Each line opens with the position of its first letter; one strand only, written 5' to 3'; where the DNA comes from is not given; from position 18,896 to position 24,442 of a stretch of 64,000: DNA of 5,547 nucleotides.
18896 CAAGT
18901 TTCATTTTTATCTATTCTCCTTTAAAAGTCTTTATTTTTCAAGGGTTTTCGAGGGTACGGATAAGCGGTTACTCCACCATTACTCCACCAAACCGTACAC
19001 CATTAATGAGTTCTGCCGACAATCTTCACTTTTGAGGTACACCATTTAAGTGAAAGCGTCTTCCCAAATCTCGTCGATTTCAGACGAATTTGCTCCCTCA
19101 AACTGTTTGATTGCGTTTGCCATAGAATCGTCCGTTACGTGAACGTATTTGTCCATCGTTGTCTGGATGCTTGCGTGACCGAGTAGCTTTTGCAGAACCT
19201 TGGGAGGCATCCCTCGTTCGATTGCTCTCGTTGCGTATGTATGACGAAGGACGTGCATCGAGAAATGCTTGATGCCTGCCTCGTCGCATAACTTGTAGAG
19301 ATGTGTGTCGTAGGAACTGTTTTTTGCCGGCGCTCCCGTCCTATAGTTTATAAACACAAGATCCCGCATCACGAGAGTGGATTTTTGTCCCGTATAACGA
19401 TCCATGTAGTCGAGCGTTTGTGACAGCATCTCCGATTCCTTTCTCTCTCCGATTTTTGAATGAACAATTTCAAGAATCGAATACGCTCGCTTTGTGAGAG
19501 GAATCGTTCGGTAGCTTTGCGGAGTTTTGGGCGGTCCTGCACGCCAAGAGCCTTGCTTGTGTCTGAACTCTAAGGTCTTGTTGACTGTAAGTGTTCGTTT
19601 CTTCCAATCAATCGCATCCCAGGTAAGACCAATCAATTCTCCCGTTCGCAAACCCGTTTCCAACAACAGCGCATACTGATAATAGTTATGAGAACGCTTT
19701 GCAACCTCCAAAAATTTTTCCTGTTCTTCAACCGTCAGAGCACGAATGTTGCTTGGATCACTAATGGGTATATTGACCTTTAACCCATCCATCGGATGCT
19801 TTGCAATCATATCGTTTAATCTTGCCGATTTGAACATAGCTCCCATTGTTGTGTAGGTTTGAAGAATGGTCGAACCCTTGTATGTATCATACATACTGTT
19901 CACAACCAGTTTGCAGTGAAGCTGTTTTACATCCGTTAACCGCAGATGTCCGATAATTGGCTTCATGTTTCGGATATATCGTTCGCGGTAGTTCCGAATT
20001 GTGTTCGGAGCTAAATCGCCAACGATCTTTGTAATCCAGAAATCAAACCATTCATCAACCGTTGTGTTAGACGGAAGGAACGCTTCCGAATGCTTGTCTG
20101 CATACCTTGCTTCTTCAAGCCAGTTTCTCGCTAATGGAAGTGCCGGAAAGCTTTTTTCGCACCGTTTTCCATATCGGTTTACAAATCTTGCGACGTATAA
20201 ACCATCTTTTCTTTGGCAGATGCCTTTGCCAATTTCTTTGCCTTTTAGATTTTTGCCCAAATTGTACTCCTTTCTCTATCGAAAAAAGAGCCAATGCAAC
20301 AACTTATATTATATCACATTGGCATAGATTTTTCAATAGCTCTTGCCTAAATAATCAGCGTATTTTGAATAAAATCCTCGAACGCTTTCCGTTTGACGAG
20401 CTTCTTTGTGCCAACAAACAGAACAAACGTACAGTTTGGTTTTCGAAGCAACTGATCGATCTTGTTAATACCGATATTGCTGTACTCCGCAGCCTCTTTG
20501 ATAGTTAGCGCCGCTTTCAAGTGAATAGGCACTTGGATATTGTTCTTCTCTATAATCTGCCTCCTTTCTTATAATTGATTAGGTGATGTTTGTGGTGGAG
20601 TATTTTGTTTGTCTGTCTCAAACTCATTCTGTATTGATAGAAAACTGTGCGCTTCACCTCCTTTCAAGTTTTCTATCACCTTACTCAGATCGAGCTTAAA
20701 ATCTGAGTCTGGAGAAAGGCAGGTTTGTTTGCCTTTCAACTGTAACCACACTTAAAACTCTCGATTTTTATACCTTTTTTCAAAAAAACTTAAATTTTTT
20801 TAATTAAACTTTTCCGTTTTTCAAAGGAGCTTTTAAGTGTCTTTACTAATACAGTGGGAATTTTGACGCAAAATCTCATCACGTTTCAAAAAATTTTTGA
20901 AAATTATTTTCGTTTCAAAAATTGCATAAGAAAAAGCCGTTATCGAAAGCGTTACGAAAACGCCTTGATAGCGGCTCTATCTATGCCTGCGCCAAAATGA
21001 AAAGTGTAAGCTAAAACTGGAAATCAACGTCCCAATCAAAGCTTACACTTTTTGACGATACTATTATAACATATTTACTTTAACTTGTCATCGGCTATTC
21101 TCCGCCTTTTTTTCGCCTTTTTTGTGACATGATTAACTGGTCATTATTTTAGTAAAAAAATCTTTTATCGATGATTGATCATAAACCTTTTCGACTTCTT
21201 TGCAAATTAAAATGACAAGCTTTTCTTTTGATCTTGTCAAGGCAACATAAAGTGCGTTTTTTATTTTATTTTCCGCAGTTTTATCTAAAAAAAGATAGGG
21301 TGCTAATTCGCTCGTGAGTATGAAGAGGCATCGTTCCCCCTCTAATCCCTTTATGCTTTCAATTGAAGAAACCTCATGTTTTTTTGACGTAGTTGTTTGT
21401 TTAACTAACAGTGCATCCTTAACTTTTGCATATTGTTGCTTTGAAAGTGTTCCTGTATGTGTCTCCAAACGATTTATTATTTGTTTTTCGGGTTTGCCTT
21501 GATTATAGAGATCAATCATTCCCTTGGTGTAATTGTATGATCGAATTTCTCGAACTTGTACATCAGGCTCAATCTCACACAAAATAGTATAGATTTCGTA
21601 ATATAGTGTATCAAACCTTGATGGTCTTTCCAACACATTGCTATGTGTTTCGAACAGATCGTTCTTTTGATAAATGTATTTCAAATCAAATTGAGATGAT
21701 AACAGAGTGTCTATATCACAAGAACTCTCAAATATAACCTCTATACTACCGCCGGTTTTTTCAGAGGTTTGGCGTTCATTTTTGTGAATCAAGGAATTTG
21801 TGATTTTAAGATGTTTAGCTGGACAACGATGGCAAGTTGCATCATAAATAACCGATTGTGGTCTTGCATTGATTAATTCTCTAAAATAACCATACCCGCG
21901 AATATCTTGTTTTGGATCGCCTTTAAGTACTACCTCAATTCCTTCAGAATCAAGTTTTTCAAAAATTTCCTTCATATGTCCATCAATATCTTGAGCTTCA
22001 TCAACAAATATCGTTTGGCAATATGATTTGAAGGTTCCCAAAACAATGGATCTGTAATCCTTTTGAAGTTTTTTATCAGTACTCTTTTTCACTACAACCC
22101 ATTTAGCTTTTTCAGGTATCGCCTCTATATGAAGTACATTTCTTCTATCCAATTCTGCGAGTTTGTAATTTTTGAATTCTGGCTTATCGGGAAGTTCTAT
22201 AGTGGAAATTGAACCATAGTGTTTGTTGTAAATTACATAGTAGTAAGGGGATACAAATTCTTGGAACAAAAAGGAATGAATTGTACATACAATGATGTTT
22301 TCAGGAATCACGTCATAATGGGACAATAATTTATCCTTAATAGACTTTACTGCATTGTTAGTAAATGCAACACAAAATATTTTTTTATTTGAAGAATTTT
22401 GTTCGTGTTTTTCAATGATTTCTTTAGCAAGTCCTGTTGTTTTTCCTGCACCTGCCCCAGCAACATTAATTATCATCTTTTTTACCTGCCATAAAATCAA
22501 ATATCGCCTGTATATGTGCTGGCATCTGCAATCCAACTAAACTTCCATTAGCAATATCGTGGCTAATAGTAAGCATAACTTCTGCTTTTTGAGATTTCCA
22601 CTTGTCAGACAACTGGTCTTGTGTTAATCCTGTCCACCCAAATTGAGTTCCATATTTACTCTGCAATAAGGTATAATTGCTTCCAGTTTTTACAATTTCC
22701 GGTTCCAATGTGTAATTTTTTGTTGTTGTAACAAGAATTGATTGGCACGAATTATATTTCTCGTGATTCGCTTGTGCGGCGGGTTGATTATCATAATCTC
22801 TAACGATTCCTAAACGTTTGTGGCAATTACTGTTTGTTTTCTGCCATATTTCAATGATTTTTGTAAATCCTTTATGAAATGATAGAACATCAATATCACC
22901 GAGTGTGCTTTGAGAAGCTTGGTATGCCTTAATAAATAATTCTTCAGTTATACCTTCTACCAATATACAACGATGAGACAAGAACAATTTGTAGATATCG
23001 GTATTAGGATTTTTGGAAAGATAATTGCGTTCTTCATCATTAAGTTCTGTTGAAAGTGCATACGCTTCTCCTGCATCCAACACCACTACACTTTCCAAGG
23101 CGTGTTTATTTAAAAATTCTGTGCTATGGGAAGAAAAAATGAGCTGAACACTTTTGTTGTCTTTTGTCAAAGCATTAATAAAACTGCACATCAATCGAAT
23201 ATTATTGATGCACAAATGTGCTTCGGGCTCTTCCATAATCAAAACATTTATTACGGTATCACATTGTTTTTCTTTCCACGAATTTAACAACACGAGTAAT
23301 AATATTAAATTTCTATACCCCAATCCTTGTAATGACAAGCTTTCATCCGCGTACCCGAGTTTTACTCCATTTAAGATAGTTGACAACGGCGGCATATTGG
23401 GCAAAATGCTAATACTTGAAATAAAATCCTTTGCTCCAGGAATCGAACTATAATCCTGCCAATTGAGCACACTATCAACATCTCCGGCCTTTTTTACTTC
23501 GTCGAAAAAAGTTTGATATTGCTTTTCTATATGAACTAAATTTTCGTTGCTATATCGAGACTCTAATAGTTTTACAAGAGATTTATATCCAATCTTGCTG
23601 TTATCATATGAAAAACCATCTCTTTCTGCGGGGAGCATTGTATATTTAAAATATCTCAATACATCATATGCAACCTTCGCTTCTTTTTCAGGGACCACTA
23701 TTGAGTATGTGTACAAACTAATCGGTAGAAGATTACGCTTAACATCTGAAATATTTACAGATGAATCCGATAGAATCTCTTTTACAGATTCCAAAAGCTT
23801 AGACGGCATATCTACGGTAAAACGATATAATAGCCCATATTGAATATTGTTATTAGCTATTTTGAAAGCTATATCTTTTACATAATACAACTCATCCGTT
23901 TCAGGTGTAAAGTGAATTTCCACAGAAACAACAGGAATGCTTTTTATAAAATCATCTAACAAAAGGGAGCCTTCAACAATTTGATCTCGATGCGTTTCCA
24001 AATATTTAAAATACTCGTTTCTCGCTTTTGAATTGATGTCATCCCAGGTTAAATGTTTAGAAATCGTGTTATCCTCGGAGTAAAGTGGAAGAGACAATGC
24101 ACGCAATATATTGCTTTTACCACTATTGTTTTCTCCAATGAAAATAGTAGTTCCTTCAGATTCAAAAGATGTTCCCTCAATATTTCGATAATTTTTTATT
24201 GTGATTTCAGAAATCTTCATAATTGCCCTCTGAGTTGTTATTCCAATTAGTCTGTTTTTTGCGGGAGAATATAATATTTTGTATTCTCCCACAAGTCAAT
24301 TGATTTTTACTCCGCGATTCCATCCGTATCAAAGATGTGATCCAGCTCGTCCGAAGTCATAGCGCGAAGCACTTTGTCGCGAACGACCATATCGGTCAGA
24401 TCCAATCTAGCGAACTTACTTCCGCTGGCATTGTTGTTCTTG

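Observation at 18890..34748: A 15.8-kb integrase island sits inside the first codons of ychF, bounded by an 18-bp perfect direct repeat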

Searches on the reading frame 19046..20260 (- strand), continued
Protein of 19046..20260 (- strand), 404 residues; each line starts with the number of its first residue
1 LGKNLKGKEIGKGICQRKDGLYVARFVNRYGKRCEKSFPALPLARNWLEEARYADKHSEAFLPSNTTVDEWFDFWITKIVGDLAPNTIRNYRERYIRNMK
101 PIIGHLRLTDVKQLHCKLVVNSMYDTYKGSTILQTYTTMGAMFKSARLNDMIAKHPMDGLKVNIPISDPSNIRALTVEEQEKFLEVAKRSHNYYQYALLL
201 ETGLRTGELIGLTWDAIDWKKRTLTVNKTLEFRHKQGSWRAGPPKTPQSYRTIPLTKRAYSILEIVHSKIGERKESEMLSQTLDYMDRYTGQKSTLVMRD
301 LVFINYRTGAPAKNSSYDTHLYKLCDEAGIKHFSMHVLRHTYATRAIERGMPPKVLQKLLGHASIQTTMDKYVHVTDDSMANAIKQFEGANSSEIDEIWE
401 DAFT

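Call 78: find_encoding_contigs(protein=P0081, flank=10000, max_places=4)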
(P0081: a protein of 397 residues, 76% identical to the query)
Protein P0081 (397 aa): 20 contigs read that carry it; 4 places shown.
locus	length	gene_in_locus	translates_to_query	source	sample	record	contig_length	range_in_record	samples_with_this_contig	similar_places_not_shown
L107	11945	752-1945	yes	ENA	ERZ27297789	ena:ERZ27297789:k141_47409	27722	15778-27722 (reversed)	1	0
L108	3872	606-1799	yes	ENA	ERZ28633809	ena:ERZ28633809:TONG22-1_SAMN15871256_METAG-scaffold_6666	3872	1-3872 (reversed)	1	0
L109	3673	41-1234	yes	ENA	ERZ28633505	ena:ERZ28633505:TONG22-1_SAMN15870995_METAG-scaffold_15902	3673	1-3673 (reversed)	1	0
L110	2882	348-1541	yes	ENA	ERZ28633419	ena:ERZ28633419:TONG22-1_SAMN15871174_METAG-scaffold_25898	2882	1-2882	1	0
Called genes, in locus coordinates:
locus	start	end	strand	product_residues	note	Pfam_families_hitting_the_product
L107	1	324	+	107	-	?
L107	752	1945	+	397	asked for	PF14659:Phage_int_SAM_3, PF22022:Phage_int_M (weak), PF00589:Phage_integrase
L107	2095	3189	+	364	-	PF01926:MMR_HSR1, PF02421:FeoB_N, PF06071:YchF-GTPase_C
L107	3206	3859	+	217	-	PF02390:Methyltransf_4, PF13649:Methyltransf_25 (weak)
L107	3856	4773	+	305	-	PF01509:TruB_N, PF16198:TruB_C_2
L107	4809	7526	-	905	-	-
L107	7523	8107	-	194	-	PF07638:Sigma70_ECF (weak), PF04542:Sigma70_r2, PF08281:Sigma70_r4_2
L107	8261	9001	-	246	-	-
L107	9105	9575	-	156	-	PF22811:Zn_ribbon_NrdR, PF03477:ATP-cone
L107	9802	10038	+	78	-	-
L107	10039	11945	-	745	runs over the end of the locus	PF04851:ResIII (weak), PF00270:DEAD, PF00271:Helicase_C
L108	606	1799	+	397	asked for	PF14659:Phage_int_SAM_3, PF22022:Phage_int_M (weak), PF00589:Phage_integrase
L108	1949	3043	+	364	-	PF01926:MMR_HSR1, PF02421:FeoB_N, PF06071:YchF-GTPase_C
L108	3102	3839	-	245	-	PF00398:RrnaAD, PF06161:DUF975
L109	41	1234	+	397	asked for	PF14659:Phage_int_SAM_3, PF22022:Phage_int_M (weak), PF00589:Phage_integrase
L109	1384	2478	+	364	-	PF01926:MMR_HSR1, PF02421:FeoB_N, PF06071:YchF-GTPase_C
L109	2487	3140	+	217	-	PF24675:NpmA (weak), PF02390:Methyltransf_4, PF13847:Methyltransf_31, PF13649:Methyltransf_25 (weak)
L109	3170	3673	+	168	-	?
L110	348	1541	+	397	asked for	PF14659:Phage_int_SAM_3, PF22022:Phage_int_M (weak), PF00589:Phage_integrase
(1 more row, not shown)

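Call 96: search_dna_similar(query=window:19046-20260:-, collection=phages, mode=protein, max_rows=12)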
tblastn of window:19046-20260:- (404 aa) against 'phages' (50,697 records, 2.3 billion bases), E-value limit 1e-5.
Records with a match: 1032; places in all: 1039; records where one place covers at least 80% of the query: 414.
Best place of each record, by identity: 60-80% 1; <60% 1031.
By first word of the organism name: Streptococcus 444; Paenibacillus 68; Staphylococcus 56; Mycobacterium 54; Escherichia 52; Bacteriophage 46; Lactobacillus 35; Stx1a-converting 27; Bacillus 20; Clostridium 19; and 46 more.
By host as written in the record: - 130; Paenibacillus larvae 27; Mycobacterium smegmatis mc2 155 26; Staphylococcus aureus 16; Mycobacterium smegmatis mc#155 15; Listeria monocytogenes 14; Gordonia terrae 3612 12; Arthrobacter globiformis NRRL B-2979 SEA 10; and 532 more.
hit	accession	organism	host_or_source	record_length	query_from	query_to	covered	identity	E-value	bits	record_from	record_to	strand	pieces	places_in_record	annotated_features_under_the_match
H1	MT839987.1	Bacteriophage sp.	human fecal samples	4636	1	388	96%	32.3%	1e-41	162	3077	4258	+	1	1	record has no annotation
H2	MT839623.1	Bacteriophage sp.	human fecal samples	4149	8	389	95%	29.3%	1e-19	97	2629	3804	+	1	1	record has no annotation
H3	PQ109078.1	Thermus phage Tsatsa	Thermus thermophilus HB8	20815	4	384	94%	29.4%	3e-18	93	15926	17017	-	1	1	integrase | HEPN domain protein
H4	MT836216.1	Bacteriophage sp.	human fecal samples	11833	1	387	96%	28.7%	1e-32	136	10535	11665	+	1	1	record has no annotation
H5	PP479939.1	Faecalibacterium phage Roos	Faecalibacterium sp. FM8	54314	16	388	92%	28.1%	1e-16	88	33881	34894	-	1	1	integrase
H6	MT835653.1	Bacteriophage sp.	human fecal samples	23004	3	389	96%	26.9%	9e-10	67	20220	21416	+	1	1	record has no annotation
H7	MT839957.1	Bacteriophage sp.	human fecal samples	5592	11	385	93%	27.6%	1e-16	88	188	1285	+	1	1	record has no annotation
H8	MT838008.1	Bacteriophage sp.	human fecal samples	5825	3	378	93%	27.3%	1e-15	85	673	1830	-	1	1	record has no annotation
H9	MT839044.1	Bacteriophage sp.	human fecal samples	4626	3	387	95%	26.7%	7e-19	95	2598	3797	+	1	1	record has no annotation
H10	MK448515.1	Streptococcus satellite phage Javan482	Streptococcus pyogenes ERR485801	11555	2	390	96%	26.1%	1e-13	79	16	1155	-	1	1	integrase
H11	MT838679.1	Bacteriophage sp.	human fecal samples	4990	3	390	96%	26.1%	2e-22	105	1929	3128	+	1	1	record has no annotation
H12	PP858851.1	Bacillus phage PHBA67-J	Bacillus cereus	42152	31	387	88%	27.3%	4e-18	92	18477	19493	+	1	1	xerC_2: tyrosine recombinase XerC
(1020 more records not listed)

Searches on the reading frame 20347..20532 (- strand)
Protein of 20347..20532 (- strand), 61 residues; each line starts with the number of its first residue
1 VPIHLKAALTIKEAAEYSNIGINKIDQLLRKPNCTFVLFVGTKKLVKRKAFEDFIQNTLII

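Call 7: search_protein_families(library=pfam, proteins=[window:20347-20532:-], max_evalue=0.01)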
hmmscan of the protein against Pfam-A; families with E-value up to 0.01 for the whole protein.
window:20347-20532:- (61 aa): 3 families
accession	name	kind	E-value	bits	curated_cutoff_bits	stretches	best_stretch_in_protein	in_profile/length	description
PF09035.16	Tn916-Xis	-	6e-30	103.7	22.9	1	1-61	8-69/69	Excisionase from transposon Tn916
PF20063.5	DUF6462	-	0.00018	22.1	27.1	1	10-57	5-50/51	Family of unknown function (DUF6462)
PF12728.13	HTH_17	-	0.0012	19.5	27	1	9-57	2-49/51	Helix-turn-helix domain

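Call 10: search_protein_families(library=ncbifam, proteins=[window:20347-20532:-], max_evalue=0.001)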
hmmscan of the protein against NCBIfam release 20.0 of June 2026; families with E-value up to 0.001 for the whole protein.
window:20347-20532:- (61 aa): 1 family
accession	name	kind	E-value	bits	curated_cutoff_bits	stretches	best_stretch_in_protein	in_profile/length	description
TIGR01764.1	excise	domain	7.1e-06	26.3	28.8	1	9-55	2-47/49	excisionase family DNA-binding protein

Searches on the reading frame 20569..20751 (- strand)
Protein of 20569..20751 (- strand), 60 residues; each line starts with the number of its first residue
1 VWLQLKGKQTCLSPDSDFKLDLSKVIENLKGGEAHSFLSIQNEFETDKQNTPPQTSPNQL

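Call 7: search_protein_families(library=pfam, proteins=[window:20569-20751:-], max_evalue=0.01)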
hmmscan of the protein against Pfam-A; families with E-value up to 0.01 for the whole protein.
window:20569-20751:- (60 aa): 0 families

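Call 9: search_protein_families(library=padloc, proteins=[window:20569-20751:-], max_evalue=0.001)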
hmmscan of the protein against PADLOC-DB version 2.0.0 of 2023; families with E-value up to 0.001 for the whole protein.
window:20569-20751:- (60 aa): 0 families

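Call 10: search_protein_families(library=ncbifam, proteins=[window:20569-20751:-], max_evalue=0.001)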
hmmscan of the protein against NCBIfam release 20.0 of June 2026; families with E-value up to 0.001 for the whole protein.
window:20569-20751:- (60 aa): 0 families

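Call 35: search_protein_families(library=phrogs, proteins=[window:20569-20751:-], max_evalue=0.01)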
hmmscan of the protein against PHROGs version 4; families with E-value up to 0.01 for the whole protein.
window:20569-20751:- (60 aa): 0 families

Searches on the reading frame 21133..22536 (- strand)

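Call 7: search_protein_families(library=pfam, proteins=[window:21133-22536:-], max_evalue=0.01)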
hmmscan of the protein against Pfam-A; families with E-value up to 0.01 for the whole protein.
window:21133-22536:- (467 aa): 6 families
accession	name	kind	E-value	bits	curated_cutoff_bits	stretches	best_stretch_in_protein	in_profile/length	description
PF00580.27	UvrD-helicase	-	1.8e-16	61.1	23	2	21-90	15-86/271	UvrD/REP helicase N-terminal domain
PF13245.12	AAA_19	-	5.8e-15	56.1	25.1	1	19-212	11-130/134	AAA domain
PF01443.25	Viral_helicase1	-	3.1e-09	37.4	21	2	368-443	159-227/228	Viral superfamily 1 RNA helicase core domain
PF13604.12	AAA_30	-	2e-07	31.4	27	0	170-227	87-146/191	AAA domain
PF13538.12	UvrD_C_2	-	0.0012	19.1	27.4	1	425-442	34-51/52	UvrD-like helicase C-terminal domain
PF13361.12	UvrD_C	-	0.0053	16.7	25.6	1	374-446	275-349/350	UvrD-like helicase C-terminal domain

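Call 9: search_protein_families(library=padloc, proteins=[window:21133-22536:-], max_evalue=0.001)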
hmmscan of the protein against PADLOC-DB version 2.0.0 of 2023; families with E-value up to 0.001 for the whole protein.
window:21133-22536:- (467 aa): 35 families (the best 25 are shown)
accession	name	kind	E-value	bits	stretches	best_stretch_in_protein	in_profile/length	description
PDLC00120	GajB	-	1.5e-130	434.4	1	21-465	2-452/458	UrvD helicase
PDLC00122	GajB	-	4.5e-28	96.4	2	18-256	15-253/502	UrvD helicase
PDLC00148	GajB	-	5.3e-26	89.5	2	23-212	5-189/369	UrvD helicase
PDLC00118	GajB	-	1e-25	88.7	1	19-238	5-214/515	UrvD helicase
PDLC00119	GajB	-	3.4e-22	77.1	1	25-147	21-133/565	UrvD helicase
PDLC00140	GajB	-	8.9e-21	72.5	2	23-211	5-181/365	UrvD helicase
PDLC00135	GajB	-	4.6e-20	70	1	25-388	26-391/603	UrvD helicase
PDLC00117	GajB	-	6.4e-18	62.6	1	22-106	30-115/604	UrvD helicase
PDLC03802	RTasHel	-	1.4e-17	61.8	1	15-103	14-97/675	DRT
PDLC00128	GajB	-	2.6e-17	60.8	1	19-161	27-174/685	UrvD helicase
PDLC00112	GajB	-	3.2e-15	53.8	1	173-214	212-253/581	UrvD helicase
PDLC00111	GajB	-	4.1e-15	53.5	1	20-92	26-98/625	UrvD helicase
PDLC00143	GajB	-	6.6e-14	49.4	2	22-91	28-97/632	UrvD helicase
PDLC00113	GajB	-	3.1e-13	47.1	1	26-92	34-100/579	UrvD helicase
PDLC00125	GajB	-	4.8e-13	46.7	1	25-98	24-88/669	UrvD helicase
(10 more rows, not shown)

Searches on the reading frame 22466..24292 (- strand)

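Call 7: search_protein_families(library=pfam, proteins=[window:22466-24292:-], max_evalue=0.01)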
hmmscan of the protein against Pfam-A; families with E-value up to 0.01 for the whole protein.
window:22466-24292:- (608 aa): 8 families
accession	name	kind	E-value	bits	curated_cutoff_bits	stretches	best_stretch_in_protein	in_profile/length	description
PF13175.12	AAA_15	-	6.8e-26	92.2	32.1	1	25-393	1-373/374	AAA ATPase domain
PF13304.12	AAA_21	-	1.9e-11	45.1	27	2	49-83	2-26/304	AAA domain, putative AbiEii toxin, Type IV TA system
PF11398.14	DUF2813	-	1.6e-08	34.8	21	1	25-75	1-51/372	Protein of unknown function (DUF2813)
PF13476.12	AAA_23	-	2.6e-08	35.2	27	1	29-177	1-128/201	AAA domain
PF02463.25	SMC_N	-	2.7e-07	30.7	40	1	27-70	2-48/220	RecF/RecN/SMC N terminal domain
PF11536.14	DUF3226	-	0.00088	19.6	27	1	442-539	3-99/208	Protein of unknown function (DUF3226)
PF13555.12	AAA_29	-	0.0014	18.8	27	1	35-73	9-49/61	P-loop containing region of AAA domain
PF20469.4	OLD-like_TOPRIM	-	0.0033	18.4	23.2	0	437-471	1-39/67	Overcoming lysogenization defect protein-like, TOPRIM domain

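Call 9: search_protein_families(library=padloc, proteins=[window:22466-24292:-], max_evalue=0.001)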
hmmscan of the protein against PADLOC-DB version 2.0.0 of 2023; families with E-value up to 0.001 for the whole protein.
window:22466-24292:- (608 aa): 94 families (the best 25 are shown)
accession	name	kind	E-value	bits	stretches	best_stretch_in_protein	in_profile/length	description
PDLC00078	GajA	-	1.7e-197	655.7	1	25-601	1-579/580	AAA ATPase domain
PDLC00077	GajA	-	1.1e-40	137.8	1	25-602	1-615/616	AAA ATPase domain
PDLC00102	GajA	-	4.4e-40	135.6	1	25-598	1-529/532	AAA ATPase domain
PDLC00069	GajA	-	4.4e-31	106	2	321-530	301-534/687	AAA ATPase domain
PDLC00071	GajA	-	6e-31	105.9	2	205-459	132-392/588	AAA ATPase domain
PDLC00065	GajA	-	1.8e-30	104.3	1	25-531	1-538/670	AAA ATPase domain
PDLC00070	GajA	-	1.2e-29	101.4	2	194-458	129-406/596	AAA ATPase domain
PDLC02979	AriA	-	1.3e-27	95.6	1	25-393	1-372/373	-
PDLC00098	GajA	-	2e-27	94.1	2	347-544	288-487/534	AAA ATPase domain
PDLC00099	GajA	-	4.1e-26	90.1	2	288-505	244-464/626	AAA ATPase domain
PDLC00096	GajA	-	4.3e-26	89.8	2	303-456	241-403/630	AAA ATPase domain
PDLC00091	GajA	-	1.1e-24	85.2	2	318-456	265-408/627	AAA ATPase domain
PDLC00080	GajA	-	3e-24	83.8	2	288-535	237-466/622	AAA ATPase domain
PDLC00093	GajA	-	4.5e-23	79.8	2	25-212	1-185/736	AAA ATPase domain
PDLC00063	GajA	-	2e-22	77.6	1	25-455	1-473/679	AAA ATPase domain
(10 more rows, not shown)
